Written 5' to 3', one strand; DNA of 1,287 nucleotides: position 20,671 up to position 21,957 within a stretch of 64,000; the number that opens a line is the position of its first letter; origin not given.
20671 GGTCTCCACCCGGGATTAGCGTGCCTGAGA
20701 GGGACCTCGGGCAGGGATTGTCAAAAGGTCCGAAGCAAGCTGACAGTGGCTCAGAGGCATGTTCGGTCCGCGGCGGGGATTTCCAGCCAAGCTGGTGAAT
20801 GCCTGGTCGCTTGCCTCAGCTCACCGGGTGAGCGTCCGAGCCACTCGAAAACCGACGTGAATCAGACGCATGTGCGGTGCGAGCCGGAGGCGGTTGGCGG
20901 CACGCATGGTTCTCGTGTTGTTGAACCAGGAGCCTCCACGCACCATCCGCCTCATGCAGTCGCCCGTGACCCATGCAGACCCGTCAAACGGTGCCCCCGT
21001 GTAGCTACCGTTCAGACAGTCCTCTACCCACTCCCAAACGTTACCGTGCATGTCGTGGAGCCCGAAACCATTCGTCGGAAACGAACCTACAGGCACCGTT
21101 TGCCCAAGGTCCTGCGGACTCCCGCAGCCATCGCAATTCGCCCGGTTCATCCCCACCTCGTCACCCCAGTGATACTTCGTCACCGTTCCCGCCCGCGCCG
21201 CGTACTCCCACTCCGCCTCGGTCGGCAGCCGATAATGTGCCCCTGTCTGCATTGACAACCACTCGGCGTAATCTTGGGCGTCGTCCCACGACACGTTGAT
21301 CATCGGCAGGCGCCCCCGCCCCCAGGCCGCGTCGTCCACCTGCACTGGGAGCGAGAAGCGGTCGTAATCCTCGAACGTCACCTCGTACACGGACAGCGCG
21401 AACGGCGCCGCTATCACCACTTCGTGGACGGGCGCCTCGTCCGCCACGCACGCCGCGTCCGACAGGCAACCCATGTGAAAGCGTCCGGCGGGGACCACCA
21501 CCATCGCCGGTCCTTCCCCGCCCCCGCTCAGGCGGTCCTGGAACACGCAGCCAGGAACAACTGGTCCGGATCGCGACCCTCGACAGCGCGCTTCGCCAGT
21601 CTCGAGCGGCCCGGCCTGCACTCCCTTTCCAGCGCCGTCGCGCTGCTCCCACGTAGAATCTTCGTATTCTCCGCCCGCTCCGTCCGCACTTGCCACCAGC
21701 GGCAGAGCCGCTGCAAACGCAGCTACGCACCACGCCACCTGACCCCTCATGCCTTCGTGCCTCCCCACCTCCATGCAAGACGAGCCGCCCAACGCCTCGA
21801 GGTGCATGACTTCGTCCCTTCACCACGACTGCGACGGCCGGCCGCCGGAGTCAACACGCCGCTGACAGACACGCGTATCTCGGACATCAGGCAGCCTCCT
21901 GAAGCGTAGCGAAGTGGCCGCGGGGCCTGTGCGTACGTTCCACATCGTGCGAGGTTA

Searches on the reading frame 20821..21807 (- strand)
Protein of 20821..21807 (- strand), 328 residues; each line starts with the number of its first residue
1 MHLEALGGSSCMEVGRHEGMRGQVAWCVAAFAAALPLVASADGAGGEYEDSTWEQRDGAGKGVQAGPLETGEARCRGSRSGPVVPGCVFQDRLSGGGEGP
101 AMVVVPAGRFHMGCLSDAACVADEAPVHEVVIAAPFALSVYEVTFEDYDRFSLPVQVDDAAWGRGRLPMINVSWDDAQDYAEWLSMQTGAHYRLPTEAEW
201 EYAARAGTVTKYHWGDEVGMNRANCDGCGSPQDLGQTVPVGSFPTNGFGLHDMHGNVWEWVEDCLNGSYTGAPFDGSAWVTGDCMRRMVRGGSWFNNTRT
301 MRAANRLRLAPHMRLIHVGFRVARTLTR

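Call 8: search_protein_families(library=pfam, proteins=[window:20821-21807:-], max_evalue=0.001)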
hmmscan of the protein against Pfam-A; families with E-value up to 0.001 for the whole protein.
window:20821-21807:- (328 aa): 1 family
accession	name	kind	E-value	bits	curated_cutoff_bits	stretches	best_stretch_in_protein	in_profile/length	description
PF03781.23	FGE-sulfatase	-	8.8e-59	199.7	23.3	1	99-324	2-255/255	Sulfatase-modifying factor enzyme 1-like domain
